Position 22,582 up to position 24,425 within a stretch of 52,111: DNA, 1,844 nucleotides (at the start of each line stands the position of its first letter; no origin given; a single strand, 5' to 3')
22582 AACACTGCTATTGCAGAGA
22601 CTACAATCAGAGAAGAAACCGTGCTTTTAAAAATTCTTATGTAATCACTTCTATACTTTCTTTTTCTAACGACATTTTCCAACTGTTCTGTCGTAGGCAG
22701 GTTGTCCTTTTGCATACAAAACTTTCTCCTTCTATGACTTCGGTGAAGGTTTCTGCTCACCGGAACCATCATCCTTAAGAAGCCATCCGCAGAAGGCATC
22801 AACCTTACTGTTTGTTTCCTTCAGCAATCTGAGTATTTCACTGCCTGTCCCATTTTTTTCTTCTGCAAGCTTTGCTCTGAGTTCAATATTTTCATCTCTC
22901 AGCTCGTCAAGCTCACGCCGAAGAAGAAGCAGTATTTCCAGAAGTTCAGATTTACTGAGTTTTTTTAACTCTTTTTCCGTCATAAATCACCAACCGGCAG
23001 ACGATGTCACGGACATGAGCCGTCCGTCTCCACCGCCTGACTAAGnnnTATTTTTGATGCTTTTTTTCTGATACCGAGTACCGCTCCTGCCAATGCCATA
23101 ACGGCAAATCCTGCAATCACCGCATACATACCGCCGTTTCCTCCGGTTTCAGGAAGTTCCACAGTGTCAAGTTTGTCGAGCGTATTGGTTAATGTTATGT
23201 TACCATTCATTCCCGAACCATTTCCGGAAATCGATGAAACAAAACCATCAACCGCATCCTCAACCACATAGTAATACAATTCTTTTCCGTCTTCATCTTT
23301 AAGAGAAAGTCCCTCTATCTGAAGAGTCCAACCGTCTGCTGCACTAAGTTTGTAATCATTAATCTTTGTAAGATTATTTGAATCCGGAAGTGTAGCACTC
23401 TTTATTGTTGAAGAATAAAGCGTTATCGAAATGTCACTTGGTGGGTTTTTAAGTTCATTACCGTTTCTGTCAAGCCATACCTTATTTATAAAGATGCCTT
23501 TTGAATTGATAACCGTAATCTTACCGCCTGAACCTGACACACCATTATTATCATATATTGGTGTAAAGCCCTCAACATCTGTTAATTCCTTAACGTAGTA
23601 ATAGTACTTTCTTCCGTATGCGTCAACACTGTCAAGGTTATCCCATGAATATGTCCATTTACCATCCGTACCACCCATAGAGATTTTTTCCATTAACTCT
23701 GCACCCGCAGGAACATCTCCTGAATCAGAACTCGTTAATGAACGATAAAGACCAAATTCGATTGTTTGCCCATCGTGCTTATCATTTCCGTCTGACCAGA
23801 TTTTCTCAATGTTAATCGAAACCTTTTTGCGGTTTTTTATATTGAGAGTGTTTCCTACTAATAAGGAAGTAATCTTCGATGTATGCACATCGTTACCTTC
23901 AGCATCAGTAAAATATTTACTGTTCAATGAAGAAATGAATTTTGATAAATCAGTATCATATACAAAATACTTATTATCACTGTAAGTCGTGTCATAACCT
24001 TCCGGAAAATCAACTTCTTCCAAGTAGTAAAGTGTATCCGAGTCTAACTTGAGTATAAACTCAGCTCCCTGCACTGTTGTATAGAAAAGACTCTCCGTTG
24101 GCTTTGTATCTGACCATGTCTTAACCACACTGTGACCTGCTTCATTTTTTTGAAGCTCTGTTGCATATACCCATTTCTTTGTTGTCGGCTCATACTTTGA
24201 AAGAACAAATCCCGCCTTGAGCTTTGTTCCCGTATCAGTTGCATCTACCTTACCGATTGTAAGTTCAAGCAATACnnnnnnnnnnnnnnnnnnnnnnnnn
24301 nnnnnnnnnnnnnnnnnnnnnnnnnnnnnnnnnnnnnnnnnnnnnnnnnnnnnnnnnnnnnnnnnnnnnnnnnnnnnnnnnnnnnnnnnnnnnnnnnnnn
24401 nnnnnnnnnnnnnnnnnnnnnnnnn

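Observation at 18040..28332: Self-contained sortase-dependent pilus island resembling the streptococcal FCT islands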

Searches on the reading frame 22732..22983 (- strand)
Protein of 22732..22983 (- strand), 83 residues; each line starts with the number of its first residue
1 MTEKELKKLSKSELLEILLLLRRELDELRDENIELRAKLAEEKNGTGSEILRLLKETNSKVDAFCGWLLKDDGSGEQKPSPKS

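Call 3: search_protein_families(library=pfam, proteins=[window:22732-22983:-], max_evalue=0.01)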
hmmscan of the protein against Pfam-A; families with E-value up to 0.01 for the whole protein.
window:22732-22983:- (83 aa): 1 family
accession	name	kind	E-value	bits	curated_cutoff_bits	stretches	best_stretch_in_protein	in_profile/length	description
PF24670.1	DUF7653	-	0.0003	21.3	27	1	21-63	10-52/125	Domain of unknown function (DUF7653)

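Call 4: search_protein_families(library=ncbifam, proteins=[window:22732-22983:-], max_evalue=0.01)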
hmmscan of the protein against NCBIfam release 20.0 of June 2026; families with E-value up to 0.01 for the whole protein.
window:22732-22983:- (83 aa): 1 family
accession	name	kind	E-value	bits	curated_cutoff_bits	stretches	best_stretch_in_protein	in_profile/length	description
NF046118.1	T4SS_BAB2_0123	subfamily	0.0038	17.5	100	1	11-53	46-87/145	BAB2_0123 family type IV secretion system effector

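Call 16: find_homologous_proteins(query=A1, max_evalue=0.001)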
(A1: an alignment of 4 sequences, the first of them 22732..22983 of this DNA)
Query A1 (4 sequences) (83 aa, profile of the alignment): 46 proteins with E <= 0.001 among 256 candidates.
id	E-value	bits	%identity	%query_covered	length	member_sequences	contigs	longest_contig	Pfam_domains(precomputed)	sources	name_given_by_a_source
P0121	3.2e-34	135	93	98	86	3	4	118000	-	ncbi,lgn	-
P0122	1.6e-31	126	49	80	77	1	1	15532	-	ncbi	ncbi:MAG: hypothetical protein ACI39R_03510 [Lachnospiraceae bacterium]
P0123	2.0e-29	119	47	78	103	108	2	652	-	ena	-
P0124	6.9e-29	117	82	93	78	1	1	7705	-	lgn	-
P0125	3.2e-24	103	50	93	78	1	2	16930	-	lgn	-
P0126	3.1e-23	99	48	88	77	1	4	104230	-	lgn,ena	-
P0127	7.5e-23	98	52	89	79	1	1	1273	-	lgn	-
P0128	9.6e-23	98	51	87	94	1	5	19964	-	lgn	-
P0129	1.2e-22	98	49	93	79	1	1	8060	-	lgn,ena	-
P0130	1.6e-22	97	49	94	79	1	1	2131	-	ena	-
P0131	4.3e-22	96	51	93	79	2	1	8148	-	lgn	-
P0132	6.1e-22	95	48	83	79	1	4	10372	-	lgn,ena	-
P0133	9.6e-22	95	48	83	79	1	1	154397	-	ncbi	-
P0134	2.4e-21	93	49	83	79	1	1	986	-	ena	-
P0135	6.2e-21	92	50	87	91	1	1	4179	-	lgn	-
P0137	1.7e-16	78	46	78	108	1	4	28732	-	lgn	-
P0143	2.3e-10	58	44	92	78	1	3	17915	-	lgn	-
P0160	2.8e-4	39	56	49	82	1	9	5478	-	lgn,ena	-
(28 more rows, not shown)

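Call 53: predict_structure(alignment_id=A4)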
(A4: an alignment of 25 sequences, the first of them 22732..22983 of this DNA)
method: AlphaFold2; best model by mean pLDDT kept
length: 83 residues; sequences in the alignment: 25
mean_pLDDT: 85.4   pTM: 0.47
mean pLDDT of the five models: 85.4, 84.0, 83.6, 83.5, 81.7
residues with pLDDT >= 90: 49; 70-90: 21; 50-70: 5; < 50: 8
segments of 3 or more residues with pLDDT < 50: 75-80
pLDDT, mean of each block of 10 residues (from residue 1): 92 97 98 95 80 93 89 51 50
secondary structure, 60 per line:
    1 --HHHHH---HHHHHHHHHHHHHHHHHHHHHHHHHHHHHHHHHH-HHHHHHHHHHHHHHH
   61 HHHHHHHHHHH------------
elements in order: H3-7 H11-44 H46-71
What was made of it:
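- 22732..22983 (-): Small cytoplasmic helical-hairpin protein, 83 aa, partner gene of the signal peptidase. AF2 gives helices 11-44 and 46-71 at pLDDT 85 (call 53).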

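Call 57: fold_search(model_id=the predicted structure, library=pdb)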
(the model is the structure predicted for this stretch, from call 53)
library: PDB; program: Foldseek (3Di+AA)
matches with E <= 10: 12; with E <= 0.001: 0
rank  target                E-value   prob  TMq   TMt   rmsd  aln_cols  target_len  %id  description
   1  8eup_h                2.0e+00  0.12  0.40  0.28  31.0        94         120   23  Ytm1 associated 60S nascent ribosome State 1A (released 2022-11-30)
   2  7ls1_b2               2.2e+00  0.09  0.34  0.24  29.7        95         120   20  80S ribosome from mouse bound to eEF2 (Class II) (released 2021-11-03)
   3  7oyc_h1               2.3e+00  0.08  0.34  0.24  30.0        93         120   22  Cryo-EM structure of the Xenopus egg 80S ribosome (released 2022-07-20)
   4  7oya_h1               3.8e+00  0.06  0.34  0.24  30.0        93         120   22  Cryo-EM structure of the 1 hpf zebrafish embryo 80S ribosome (released 2022-07-13)
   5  8qfd_h                3.8e+00  0.06  0.34  0.24  30.0        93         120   22  UFL1 E3 ligase bound 60S ribosome (released 2024-02-21)
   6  7oyd_h                4.2e+00  0.06  0.34  0.24  30.0        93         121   22  Cryo-EM structure of a rabbit 80S ribosome with zebrafish Dap1b (released 2022-07-20)
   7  9v1i_li               5.8e+00  0.06  0.38  0.26  29.0        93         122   22  Cryo- EM structure of ribosomal large subunit (LSU) from Entamoeba histolytica at 2.8 angstrom resolution (released 2025-10-08)
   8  8ip8_BB               8.1e+00  0.05  0.40  0.28  28.0        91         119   22  Wheat 80S ribosome stalled on AUG-Stop boron dependently (released 2024-02-21)
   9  1r73_MODEL_1_A        8.1e+00  0.04  0.31  0.38  28.4        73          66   25  Solution Structure of TM1492, the L29 ribosomal protein from Thermotoga maritima (released 2004-08-10)
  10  7pwo_h2               8.7e+00  0.06  0.40  0.28  26.7        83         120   22  Cryo-EM structure of Giardia lamblia ribosome at 2.75 A resolution (released 2022-04-20)
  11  6hq4_A                8.7e+00  0.04  0.26  0.06  21.2        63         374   22  Structure of EAL enzyme Bd1971 - cAMP bound form (released 2019-07-31)
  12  7qiw_j                9.5e+00  0.03  0.34  0.24  28.2        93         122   24  Specific features and methylation sites of a plant ribosome. 60S ribosomal subunit. (released 2022-07-13)
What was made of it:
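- Tried and rejected: The fold search of the small-ORF model found nothing below E=2 (call 57).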

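Call 59: search_protein_representatives(alignment_id=A4)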
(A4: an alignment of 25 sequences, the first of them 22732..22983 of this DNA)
Query: 25 sequences, 94 profile positions. Proteins with E-value up to 0.001 (for the whole library): 3481; up to 1e-10: 422; up to 1e-30: 0. The best 150 are listed.
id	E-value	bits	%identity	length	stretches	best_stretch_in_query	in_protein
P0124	1.2e-22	96.2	-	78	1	8-85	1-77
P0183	2.9e-21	91.8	-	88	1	8-86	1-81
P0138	3.0e-21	91.7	-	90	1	8-91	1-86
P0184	4.0e-21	91.3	-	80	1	8-83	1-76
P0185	1.4e-20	89.6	-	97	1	8-89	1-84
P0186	1.4e-19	86.4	-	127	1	2-87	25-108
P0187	2.6e-19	85.5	-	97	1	8-88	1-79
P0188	2.5e-18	82.4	-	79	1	8-77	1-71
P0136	3.2e-18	82.0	-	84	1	7-68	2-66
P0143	6.2e-18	81.1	-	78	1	8-82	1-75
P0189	1.1e-17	80.3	-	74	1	8-80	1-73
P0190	2.6e-17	79.1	-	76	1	8-81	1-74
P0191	6.6e-17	77.8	-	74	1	8-79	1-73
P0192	2.4e-16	76.0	-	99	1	8-81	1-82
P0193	3.0e-16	75.7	-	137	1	8-85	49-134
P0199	6.2e-16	74.7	-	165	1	5-82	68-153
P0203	8.3e-16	74.3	-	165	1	8-90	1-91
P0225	6.6e-15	71.4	-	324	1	8-83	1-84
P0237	1.5e-14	70.3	-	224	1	8-84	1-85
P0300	2.6e-13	66.3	-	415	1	8-81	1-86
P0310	3.8e-13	65.8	-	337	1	8-79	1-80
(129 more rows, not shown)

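Call 60: search_protein_families(library=pfam, proteins=[P0183, P0185, P0186, P0193, P0199, P0203, P0225, P0237, P0300, P0310], max_evalue=0.01)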
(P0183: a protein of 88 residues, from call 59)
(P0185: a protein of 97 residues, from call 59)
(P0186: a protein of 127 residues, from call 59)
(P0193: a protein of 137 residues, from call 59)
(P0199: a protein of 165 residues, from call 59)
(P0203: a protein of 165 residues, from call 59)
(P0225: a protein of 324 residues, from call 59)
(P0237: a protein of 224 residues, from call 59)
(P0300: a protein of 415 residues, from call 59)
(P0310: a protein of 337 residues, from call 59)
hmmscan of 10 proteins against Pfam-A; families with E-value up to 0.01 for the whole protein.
P0183 (88 aa): 1 family
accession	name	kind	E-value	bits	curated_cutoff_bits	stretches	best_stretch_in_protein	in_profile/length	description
PF07407.17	Seadorna_VP6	-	0.0019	17.8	27.2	1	13-71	6-63/399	Seadornavirus VP6 protein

P0185 (97 aa): 1 family
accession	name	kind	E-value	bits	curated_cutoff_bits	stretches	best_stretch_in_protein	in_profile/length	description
PF16740.10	SKA2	-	0.0026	18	30.1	1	19-81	41-103/110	Spindle and kinetochore-associated protein 2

P0186 (127 aa): 1 family
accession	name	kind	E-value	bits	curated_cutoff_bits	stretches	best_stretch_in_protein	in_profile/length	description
PF16523.10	betaPIX_CC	-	0.0036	17.6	26.8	1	40-91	26-77/85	betaPIX coiled coil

P0193 (137 aa): 0 families

P0199 (165 aa): 1 family
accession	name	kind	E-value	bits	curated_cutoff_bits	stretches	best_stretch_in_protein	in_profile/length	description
PF04102.17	SlyX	-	0.0011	20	30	1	83-119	21-57/67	SlyX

P0203 (165 aa): 1 family
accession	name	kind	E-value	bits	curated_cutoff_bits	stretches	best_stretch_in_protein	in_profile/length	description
PF15015.11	NYD-SP12_N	-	0.0046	15.8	29.2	1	18-131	20-131/564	Spermatogenesis-associated, N-terminal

P0225 (324 aa): 0 families

P0237 (224 aa): 0 families

P0300 (415 aa): 1 family
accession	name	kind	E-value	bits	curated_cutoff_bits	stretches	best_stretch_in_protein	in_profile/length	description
PF04102.17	SlyX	-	0.0079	17.3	30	1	13-49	21-57/67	SlyX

P0310 (337 aa): 0 families
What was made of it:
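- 22732..22983 (-): No Pfam family or PDB fold match (calls 3, 57, 60).
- Tried and rejected: Pfam scans of ten family members gave only sub-threshold coiled-coil noise (call 60).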

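Call 62: find_encoding_contigs(protein=P0143, flank=8000, max_places=2)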
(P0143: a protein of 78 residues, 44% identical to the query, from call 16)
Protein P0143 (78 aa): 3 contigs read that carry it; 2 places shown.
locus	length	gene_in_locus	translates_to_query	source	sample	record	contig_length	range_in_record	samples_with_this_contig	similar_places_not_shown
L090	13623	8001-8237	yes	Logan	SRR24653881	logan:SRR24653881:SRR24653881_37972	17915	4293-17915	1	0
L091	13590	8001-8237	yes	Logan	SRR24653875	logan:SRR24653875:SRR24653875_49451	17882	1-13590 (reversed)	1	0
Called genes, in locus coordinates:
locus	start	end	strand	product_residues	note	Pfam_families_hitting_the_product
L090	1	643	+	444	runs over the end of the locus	PF12704:MacB_PCD, PF02687:FtsX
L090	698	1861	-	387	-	PF12698:ABC2_membrane_3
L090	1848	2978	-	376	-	PF12698:ABC2_membrane_3, PF01061:ABC2_membrane (weak)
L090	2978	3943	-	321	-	PF00005:ABC_tran, PF02463:SMC_N (weak), PF13304:AAA_21 (faint), PF13732:DrrA1-3_C (weak)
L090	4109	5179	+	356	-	PF07730:HisKA_3, PF02518:HATPase_c (faint)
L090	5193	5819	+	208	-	PF00072:Response_reg, PF00196:GerE, PF08281:Sigma70_r4_2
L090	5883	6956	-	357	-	PF04055:Radical_SAM, PF13186:SPASM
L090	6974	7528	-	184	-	PF00404:Dockerin_1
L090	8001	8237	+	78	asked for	-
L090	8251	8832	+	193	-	PF10502:Peptidase_S26, PF00717:Peptidase_S24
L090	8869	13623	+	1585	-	?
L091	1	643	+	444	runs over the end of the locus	PF12704:MacB_PCD, PF02687:FtsX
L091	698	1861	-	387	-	PF12698:ABC2_membrane_3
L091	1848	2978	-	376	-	PF01061:ABC2_membrane (faint), PF12698:ABC2_membrane_3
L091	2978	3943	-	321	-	PF00005:ABC_tran, PF02463:SMC_N (weak), PF13304:AAA_21 (faint), PF13732:DrrA1-3_C (weak)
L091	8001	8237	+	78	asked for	-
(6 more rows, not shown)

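Call 63: find_encoding_contigs(protein=P0160, flank=5000, max_places=3)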
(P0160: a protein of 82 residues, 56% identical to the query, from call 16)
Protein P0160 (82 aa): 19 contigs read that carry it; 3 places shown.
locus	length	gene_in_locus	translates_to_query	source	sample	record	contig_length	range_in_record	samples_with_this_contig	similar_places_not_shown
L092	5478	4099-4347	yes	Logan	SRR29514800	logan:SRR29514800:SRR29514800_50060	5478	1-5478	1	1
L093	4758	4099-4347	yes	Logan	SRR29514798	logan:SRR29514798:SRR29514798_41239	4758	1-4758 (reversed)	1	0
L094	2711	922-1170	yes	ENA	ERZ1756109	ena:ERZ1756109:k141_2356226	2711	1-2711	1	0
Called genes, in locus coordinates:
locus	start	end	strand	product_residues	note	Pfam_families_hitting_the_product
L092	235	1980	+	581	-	PF17802:SpaA, PF00746:Gram_pos_anchor (weak)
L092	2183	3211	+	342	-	PF04203:Sortase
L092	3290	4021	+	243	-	-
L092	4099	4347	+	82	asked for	-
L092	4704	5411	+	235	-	-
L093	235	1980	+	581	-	PF17802:SpaA, PF00746:Gram_pos_anchor (weak)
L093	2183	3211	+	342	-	PF04203:Sortase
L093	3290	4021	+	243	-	-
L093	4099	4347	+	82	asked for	-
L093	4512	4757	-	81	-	?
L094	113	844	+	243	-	-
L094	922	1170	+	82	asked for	-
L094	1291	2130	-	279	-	PF14471:DUF4428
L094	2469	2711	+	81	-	?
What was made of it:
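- The small ORF has no demonstrated link to the peptidase beyond gene adjacency, and one distant member sits in a pilus locus without a peptidase (L092, call 63).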

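Call 64: find_encoding_contigs(protein=P0137, flank=8000, max_places=2)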
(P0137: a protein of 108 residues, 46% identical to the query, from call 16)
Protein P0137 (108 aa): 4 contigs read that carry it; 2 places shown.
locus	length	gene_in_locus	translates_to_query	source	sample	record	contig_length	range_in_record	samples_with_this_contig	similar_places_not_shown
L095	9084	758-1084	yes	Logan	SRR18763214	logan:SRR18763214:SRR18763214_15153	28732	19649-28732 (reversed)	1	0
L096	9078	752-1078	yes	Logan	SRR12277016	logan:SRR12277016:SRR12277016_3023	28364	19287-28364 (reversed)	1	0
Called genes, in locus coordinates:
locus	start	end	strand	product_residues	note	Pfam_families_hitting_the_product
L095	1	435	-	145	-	?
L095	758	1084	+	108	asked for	-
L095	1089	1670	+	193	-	PF00717:Peptidase_S24, PF10502:Peptidase_S26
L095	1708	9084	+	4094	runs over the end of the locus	PF00657:Lipase_GDSL, PF13472:Lipase_GDSL_2, PF05738:Cna_B (weak), PF02368:Big_2 (weak)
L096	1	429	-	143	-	?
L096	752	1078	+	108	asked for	-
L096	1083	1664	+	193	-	PF00717:Peptidase_S24, PF10502:Peptidase_S26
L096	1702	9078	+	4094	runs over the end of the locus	PF00657:Lipase_GDSL, PF13472:Lipase_GDSL_2, PF05738:Cna_B (weak), PF02368:Big_2 (weak)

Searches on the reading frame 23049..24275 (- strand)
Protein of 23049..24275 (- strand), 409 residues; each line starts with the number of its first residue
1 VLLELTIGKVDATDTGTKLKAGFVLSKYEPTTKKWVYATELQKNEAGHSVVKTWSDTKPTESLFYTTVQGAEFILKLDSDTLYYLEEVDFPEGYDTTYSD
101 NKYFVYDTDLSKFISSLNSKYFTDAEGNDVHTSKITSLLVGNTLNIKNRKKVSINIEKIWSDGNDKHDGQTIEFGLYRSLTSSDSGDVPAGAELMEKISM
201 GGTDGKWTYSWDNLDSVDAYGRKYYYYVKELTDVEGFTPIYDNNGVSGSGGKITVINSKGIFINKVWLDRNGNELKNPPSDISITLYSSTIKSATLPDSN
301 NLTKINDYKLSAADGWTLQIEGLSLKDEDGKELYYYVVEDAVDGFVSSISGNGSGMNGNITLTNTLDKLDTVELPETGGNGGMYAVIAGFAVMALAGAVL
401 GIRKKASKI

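Call 50: search_protein_families(library=pfam, proteins=[window:23049-24275:-], max_evalue=1)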
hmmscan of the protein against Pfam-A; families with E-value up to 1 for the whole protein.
window:23049-24275:- (409 aa): 3 families
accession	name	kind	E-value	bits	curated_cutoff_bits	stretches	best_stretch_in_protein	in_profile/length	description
PF05738.19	Cna_B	-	1.2e-23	83.8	22.3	2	263-365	3-87/87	Cna protein B-type domain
PF00746.26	Gram_pos_anchor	-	0.00016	22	20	1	373-406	8-40/43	LPXTG cell wall anchor motif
PF04725.17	PsbR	-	0.089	13.6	22.5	1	216-264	23-76/98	Photosystem II 10 kDa polypeptide PsbR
